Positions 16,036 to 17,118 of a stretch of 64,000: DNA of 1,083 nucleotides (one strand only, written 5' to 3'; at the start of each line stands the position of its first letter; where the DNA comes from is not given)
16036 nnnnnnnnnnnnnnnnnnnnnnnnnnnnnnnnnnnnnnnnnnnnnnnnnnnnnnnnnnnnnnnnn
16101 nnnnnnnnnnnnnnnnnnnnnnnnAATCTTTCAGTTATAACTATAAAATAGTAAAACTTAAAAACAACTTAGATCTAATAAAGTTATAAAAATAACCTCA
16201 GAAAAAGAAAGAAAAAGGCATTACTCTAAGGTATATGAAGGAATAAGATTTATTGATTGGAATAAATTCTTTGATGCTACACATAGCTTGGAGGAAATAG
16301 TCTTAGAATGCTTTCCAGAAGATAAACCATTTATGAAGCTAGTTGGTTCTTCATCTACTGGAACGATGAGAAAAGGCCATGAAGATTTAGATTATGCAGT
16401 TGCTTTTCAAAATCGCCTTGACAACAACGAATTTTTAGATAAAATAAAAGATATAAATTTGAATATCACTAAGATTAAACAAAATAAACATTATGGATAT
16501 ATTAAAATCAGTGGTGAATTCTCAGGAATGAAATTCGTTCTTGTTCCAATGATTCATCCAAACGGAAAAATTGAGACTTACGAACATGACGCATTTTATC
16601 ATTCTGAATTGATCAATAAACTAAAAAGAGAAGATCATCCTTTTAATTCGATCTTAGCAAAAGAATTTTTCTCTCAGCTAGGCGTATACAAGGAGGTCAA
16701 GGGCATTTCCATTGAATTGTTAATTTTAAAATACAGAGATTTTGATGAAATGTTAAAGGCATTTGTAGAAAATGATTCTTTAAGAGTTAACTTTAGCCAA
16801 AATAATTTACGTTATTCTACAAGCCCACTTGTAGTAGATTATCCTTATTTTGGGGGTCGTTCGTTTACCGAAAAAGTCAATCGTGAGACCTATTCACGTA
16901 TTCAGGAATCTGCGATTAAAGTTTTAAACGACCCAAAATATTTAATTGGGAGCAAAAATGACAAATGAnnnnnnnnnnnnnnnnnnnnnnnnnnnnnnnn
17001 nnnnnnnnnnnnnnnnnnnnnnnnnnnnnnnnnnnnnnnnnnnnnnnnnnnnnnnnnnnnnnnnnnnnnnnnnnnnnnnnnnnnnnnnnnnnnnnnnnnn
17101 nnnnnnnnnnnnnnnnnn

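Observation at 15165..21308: Translationally coupled six-gene nucleotide/nucleoside/RNA-end enzyme operon of unknown function, next to an IS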

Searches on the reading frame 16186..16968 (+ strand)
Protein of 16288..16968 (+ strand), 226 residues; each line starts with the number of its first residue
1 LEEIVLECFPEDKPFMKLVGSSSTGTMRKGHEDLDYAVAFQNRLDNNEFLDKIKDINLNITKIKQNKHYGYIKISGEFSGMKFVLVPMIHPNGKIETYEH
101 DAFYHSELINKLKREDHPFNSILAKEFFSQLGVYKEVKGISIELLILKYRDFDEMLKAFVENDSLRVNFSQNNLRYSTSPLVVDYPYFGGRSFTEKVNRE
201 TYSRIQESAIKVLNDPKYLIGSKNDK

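Call 3: search_protein_families(library=pfam, proteins=[window:16288-16968:+], max_evalue=0.1)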
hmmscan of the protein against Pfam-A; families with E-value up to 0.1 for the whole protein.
window:16288-16968:+ (226 aa): 4 families
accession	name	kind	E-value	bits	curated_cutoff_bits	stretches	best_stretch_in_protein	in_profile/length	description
PF09249.16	tRNA_NucTransf2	-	2.3e-05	25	27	1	123-217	5-108/113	tRNA nucleotidyltransferase, second domain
PF01909.29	NTP_transf_2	-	0.012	16.4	21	1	17-65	18-51/93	Nucleotidyltransferase domain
PF16334.10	DUF4964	-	0.029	14.6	30.7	1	165-201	15-51/88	Domain of unknown function (DUF4964)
PF05256.17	UPF0223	-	0.045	14.6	25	0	125-172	19-65/86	Uncharacterised protein family (UPF0223)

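Call 4: search_protein_families(library=ncbifam, proteins=[window:16288-16968:+], max_evalue=0.1)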
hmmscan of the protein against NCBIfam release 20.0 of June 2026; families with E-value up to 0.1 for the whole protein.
window:16288-16968:+ (226 aa): 1 family
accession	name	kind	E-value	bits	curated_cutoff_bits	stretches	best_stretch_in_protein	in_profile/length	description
TIGR03671.1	cca_archaeal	equivalog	4.1e-12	45.6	281.3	1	16-217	43-256/410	CCA tRNA nucleotidyltransferase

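Call 5: search_protein_families(library=padloc, proteins=[window:16288-16968:+], max_evalue=0.1)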
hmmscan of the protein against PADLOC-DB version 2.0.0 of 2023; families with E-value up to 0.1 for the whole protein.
window:16288-16968:+ (226 aa): 0 families

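Call 6: search_protein_families(library=phrogs, proteins=[window:16288-16968:+], max_evalue=0.01)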
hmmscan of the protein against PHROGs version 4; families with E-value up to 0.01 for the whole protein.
window:16288-16968:+ (226 aa): 1 family
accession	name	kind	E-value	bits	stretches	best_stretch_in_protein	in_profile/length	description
phrog_38353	-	unknown function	9.4e-06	25.8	1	19-224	53-267/466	-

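Call 14: search_solved_structures(query=window:16288-16968:+, max_evalue=1, show_alignments=1)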
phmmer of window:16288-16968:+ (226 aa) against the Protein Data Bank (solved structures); distinct sequences matched with E-value up to 1: 0.

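Call 18: find_homologous_proteins(query=window:16288-16968:+, max_evalue=0.001)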
Query window:16288-16968:+ (226 aa): 30 proteins with E <= 0.001 among 118 candidates.
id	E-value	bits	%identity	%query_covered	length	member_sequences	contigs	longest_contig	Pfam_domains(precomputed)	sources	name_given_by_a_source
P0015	3.2e-134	463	100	93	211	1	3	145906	PF09249.17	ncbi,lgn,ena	-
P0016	7.5e-99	348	70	100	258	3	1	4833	-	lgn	-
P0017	5.3e-98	345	70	100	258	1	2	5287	-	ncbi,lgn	-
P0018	2.4e-90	320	65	99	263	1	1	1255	PF09249.17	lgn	-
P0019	1.2e-86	308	59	100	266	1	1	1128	-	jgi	jgi:tRNA nucleotidyltransferase (CCA-adding enzyme)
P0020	8.3e-84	299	63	94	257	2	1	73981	-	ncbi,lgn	-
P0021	8.5e-84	299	60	100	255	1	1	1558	-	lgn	-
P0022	1.1e-83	298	63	97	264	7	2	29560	-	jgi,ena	-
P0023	1.7e-81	291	59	97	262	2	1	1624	-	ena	-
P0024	7.3e-81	289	61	95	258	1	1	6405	-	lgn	-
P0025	1.7e-80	288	60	100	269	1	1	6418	-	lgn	-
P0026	1.9e-80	288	61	95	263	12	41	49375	-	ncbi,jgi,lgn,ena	-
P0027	2.9e-80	287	62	95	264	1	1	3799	-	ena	-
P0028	1.4e-79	285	61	95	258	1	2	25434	-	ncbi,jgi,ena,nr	ncbi:hypothetical protein COU59_00800 [Candidatus Pacearchaeota archaeon CG10_big_fil_rev_8_21_14_0_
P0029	2.1e-79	284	60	97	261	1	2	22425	-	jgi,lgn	-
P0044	3.9e-48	182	42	97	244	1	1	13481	-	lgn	-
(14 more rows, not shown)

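Call 23: find_encoding_contigs(protein=P0020, flank=9000, max_places=2)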
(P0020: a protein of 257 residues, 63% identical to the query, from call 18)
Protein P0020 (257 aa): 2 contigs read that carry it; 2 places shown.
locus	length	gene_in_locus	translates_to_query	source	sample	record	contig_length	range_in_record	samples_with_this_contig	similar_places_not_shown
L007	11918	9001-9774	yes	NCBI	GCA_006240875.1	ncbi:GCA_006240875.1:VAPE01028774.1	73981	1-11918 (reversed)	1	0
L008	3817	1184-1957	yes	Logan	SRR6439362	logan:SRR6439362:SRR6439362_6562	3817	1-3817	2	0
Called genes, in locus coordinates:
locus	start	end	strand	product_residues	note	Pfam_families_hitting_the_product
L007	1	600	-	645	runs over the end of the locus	-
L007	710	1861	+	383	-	PF04326:SLFN_AlbA_2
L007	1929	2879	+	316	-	PF01909:NTP_transf_2, PF18765:Polbeta (weak)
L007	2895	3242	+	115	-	PF25212:HVO_A0114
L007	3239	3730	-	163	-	-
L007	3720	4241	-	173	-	-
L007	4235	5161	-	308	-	-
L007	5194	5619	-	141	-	-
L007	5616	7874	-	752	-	-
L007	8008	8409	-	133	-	-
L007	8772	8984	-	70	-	PF10026:DUF2268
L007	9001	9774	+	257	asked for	-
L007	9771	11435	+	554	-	PF12917:YfbR-like, PF13023:HD_3, PF01966:HD (faint)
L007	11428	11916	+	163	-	?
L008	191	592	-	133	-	-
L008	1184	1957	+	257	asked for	-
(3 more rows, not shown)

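Call 24: find_encoding_contigs(protein=P0026, flank=9000, max_places=3)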
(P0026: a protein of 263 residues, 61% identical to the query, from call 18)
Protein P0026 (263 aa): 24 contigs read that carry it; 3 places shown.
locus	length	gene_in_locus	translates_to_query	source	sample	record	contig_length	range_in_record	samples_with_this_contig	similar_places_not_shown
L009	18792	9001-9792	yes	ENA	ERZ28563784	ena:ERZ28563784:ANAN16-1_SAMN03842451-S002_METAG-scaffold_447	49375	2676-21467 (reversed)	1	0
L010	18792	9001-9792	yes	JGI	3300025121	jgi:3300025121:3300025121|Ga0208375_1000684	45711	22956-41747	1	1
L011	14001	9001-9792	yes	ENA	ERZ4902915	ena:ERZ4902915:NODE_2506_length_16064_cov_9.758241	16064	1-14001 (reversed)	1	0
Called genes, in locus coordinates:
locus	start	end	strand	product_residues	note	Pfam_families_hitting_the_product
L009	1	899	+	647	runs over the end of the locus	PF00122:E1-E2_ATPase, PF00702:Hydrolase, PF08282:Hydrolase_3 (faint), PF12710:HAD (faint)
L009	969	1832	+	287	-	PF02661:Fic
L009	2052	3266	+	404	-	PF01409:tRNA-synt_2d (weak), PF13393:tRNA-synt_His, PF00587:tRNA-synt_2b, PF03129:HGTP_anticodon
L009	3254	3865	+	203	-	PF03575:Peptidase_S51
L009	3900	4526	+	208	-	PF01464:SLT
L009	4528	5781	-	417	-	PF03448:MgtE_N, PF00571:CBS (faint), PF01769:MgtE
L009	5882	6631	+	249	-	PF01048:PNP_UDP_1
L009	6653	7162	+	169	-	PF13302:Acetyltransf_3, PF13420:Acetyltransf_4, PF00583:Acetyltransf_1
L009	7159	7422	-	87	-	-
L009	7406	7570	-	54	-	-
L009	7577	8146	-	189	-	PF13489:Methyltransf_23, PF13847:Methyltransf_31, PF08241:Methyltransf_11 (weak), PF08242:Methyltransf_12, PF13649:Methyltransf_25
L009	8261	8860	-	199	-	PF00485:PRK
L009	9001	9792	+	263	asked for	-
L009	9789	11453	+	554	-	PF12917:YfbR-like, PF13023:HD_3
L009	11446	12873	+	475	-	PF01209:Ubie_methyltran (faint), PF13489:Methyltransf_23, PF08241:Methyltransf_11 (weak), PF13649:Methyltransf_25 (weak), PF13847:Methyltransf_31, PF09445:Methyltransf_15 (weak), PF13649:Methyltransf_25 (weak), PF13847:Methyltransf_31, +4 more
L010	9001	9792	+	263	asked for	-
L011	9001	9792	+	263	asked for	-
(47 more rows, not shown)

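Call 31: find_related_loci(query=A3, collection=genome_contigs, flank=10000)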
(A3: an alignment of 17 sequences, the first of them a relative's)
Query A3 (258 aa) in genome_contigs; peptide patterns used: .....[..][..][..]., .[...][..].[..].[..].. (x = any residue, [..] = any of these).
172 stretches matched a pattern; 7 encode a relative of the query (tblastn E <= 1e-3); 7 distinct loci.
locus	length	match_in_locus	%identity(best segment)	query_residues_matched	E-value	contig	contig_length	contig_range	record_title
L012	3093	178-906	55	6-248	1e-91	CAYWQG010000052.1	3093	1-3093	MAG TPA_asm: Candidatus Woesearchaeota archaeon isolate SRP128015_co4_60 genome assembly, contig: NODE_8669_length_3093_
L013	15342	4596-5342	55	1-248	2e-88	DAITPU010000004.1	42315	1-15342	MAG TPA_asm: bacterium isolate CTOTU29499 NODE_619_length_42315_cov_8.377449, whole genome shotgun sequence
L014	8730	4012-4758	55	1-248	4e-88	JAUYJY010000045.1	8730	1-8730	MAG: Candidatus Pacearchaeota archaeon isolate C24_metabat.bin.171 C24_k141_213462, whole genome shotgun sequence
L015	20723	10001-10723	56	8-248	1e-87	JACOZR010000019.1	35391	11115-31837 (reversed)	MAG: Candidatus Woesearchaeota archaeon isolate NC_groundwater_210_Ag_S-0.1um_32_9 S4_GD2017_2_S1_scaffold_699, whole ge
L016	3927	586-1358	80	1-258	6e-117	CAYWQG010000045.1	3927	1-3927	MAG TPA_asm: Candidatus Woesearchaeota archaeon isolate SRP128015_co4_60 genome assembly, contig: NODE_6216_length_3927_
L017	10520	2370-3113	51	7-254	5e-85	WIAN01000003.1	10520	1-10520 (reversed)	MAG: Candidatus Woesearchaeota archaeon isolate S21_7_esom k251_110, whole genome shotgun sequence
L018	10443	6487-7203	44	12-249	7e-64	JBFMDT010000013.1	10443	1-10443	MAG: Nanoarchaeota archaeon isolate MAG226 MAG226_14, whole genome shotgun sequence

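Call 36: find_encoding_contigs(protein=P0022, flank=10000, max_places=2)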
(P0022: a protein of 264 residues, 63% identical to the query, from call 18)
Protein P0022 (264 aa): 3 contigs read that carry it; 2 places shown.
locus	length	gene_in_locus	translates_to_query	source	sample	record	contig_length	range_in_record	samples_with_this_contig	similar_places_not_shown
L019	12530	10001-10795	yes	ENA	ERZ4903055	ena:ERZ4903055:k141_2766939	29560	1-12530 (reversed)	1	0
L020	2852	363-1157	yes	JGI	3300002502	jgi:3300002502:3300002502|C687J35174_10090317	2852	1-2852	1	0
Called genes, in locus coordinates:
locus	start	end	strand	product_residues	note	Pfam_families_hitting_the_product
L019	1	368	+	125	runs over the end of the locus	-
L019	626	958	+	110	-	-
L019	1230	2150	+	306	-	PF00149:Metallophos, PF14582:Metallophos_3 (faint)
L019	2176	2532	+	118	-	-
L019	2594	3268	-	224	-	-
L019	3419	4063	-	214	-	PF00565:SNase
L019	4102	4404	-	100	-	-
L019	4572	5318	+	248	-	PF02616:SMC_ScpA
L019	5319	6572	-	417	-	PF13393:tRNA-synt_His, PF00587:tRNA-synt_2b, PF03129:HGTP_anticodon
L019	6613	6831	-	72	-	-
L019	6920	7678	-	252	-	PF01656:CbiA, PF02374:ArsA_ATPase (faint), PF06564:CBP_BcsQ, PF10609:ParA, PF13500:AAA_26 (faint), PF13614:AAA_31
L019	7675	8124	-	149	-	-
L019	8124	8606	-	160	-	-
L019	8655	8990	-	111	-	PF01849:NAC, PF19026:UBA_HYPK (weak)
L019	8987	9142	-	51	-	PF03911:Sec61_beta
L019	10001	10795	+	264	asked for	-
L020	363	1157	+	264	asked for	-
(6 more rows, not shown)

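Call 37: find_encoding_contigs(protein=P0028, flank=10000, max_places=2)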
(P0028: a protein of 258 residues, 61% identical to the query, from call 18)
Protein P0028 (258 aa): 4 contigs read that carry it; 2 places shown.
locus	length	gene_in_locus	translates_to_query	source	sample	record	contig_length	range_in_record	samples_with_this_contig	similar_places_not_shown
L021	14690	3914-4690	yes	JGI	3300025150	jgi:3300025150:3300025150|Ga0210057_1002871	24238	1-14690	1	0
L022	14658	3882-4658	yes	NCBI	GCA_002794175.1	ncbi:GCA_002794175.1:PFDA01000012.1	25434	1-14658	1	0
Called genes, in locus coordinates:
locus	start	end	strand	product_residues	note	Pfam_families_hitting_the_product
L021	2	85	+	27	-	?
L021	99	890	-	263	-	-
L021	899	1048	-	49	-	-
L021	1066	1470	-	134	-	PF01850:PIN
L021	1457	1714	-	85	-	PF02697:VAPB_antitox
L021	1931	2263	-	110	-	PF02452:PemK_toxin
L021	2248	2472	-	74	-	PF04014:MazE_antitoxin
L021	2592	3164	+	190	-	-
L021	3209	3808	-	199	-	PF00485:PRK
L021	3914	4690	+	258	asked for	-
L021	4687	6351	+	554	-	PF12917:YfbR-like, PF13023:HD_3, PF01966:HD (weak)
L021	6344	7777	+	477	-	PF13489:Methyltransf_23 (weak), PF08241:Methyltransf_11 (faint), PF08242:Methyltransf_12 (faint), PF13847:Methyltransf_31 (weak), PF09445:Methyltransf_15 (weak), PF13649:Methyltransf_25 (weak), PF13847:Methyltransf_31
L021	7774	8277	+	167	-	PF00929:RNase_T (weak), PF16473:Rv2179c-like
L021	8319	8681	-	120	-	-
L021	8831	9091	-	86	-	PF05016:ParE_toxin, PF05973:Gp49 (weak)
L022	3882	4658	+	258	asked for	-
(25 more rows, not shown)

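Call 38: find_encoding_contigs(protein=P0044, flank=10000, max_places=2)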
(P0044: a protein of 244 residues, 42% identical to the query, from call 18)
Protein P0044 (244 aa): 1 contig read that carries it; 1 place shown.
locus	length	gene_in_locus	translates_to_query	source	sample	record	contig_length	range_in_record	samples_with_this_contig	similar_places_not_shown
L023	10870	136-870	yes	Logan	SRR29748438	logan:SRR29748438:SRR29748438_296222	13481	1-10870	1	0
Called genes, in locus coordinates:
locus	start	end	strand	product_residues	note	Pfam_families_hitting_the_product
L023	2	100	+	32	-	?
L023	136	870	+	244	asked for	-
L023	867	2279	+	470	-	PF01728:FtsJ (faint), PF01189:Methyltr_RsmB-F (faint), PF01209:Ubie_methyltran (faint), PF13489:Methyltransf_23, PF08241:Methyltransf_11, PF08242:Methyltransf_12, PF13649:Methyltransf_25, PF13847:Methyltransf_31, +1 more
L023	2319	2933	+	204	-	-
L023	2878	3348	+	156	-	-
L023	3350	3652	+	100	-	-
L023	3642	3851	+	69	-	-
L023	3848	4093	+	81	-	-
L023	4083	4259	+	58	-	-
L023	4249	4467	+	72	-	-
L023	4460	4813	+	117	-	-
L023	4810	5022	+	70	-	-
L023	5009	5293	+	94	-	PF01978:TrmB (faint)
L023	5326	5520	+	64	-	-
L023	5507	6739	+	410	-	PF02195:ParB_N, PF01555:N6_N4_Mtase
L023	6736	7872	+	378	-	PF00145:DNA_methylase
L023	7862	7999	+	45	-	-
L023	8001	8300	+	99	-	-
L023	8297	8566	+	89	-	-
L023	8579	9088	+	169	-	-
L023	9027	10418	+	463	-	PF17289:Terminase_6C (faint)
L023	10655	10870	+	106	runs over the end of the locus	-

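Call 47: predict_structure(alignment_id=A4)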
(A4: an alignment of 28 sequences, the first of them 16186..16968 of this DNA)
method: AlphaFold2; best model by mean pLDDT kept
length: 260 residues; sequences in the alignment: 28
mean_pLDDT: 93.8   pTM: 0.90
mean pLDDT of the five models: 93.8, 93.5, 92.8, 90.9, 90.3
residues with pLDDT >= 90: 226; 70-90: 26; 50-70: 5; < 50: 3
segments of 3 or more residues with pLDDT < 50: 258-260
pLDDT, mean of each block of 10 residues (from residue 1): 79 97 96 98 96 96 94 93 95 95 91 96 94 94 98 98 96 97 98 97 88 95 91 98 97 70
secondary structure, 60 per line:
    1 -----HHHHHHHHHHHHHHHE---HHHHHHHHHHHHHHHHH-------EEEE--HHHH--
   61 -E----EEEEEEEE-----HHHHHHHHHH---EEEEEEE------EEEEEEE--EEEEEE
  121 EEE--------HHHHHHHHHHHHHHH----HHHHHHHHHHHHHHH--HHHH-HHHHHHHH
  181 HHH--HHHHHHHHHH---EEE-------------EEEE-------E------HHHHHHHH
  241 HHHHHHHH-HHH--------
elements in order: H6-20 H25-41 E49-52 H55-58 E67-74 H80-89 E93-99 E106-112 E115-123 H132-146 H151-165 H168-171 H173-183 H186-195 E199-201 E215-218 H233-248

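Call 49: search_protein_representatives(alignment_id=A4)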
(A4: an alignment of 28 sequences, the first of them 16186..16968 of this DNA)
Query: 28 sequences, 260 profile positions. Proteins with E-value up to 0.001 (for the whole library): 359; up to 1e-10: 38; up to 1e-30: 13. The best 150 are listed.
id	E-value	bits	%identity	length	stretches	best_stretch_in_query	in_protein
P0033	5.8e-123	425.8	-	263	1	7-260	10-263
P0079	6.9e-92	323.9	-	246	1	11-255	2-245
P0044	2.4e-90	318.9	-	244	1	13-255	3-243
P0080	5.8e-89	314.3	-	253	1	13-257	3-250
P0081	7.1e-86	304.2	-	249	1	12-256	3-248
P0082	5.6e-78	278.3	-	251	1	17-256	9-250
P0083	9.0e-78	277.7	-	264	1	13-256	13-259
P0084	2.2e-65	237.0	-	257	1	9-255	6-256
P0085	8.7e-65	235.1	-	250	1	13-255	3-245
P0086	1.7e-52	194.8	-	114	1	148-260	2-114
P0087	1.7e-39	152.2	-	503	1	24-255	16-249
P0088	2.0e-39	152.0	-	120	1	5-116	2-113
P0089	1.0e-36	143.1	-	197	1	17-152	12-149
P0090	3.3e-29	118.5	-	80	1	181-260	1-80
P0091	9.6e-27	110.4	-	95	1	41-129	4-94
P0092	6.7e-23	97.8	-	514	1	10-256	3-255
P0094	8.9e-22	94.1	-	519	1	9-257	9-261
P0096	7.5e-21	91.1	-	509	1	28-256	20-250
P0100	2.8e-19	86.0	-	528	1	10-256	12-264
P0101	5.4e-19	85.0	-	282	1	10-256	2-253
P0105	1.1e-14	70.9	-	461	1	5-253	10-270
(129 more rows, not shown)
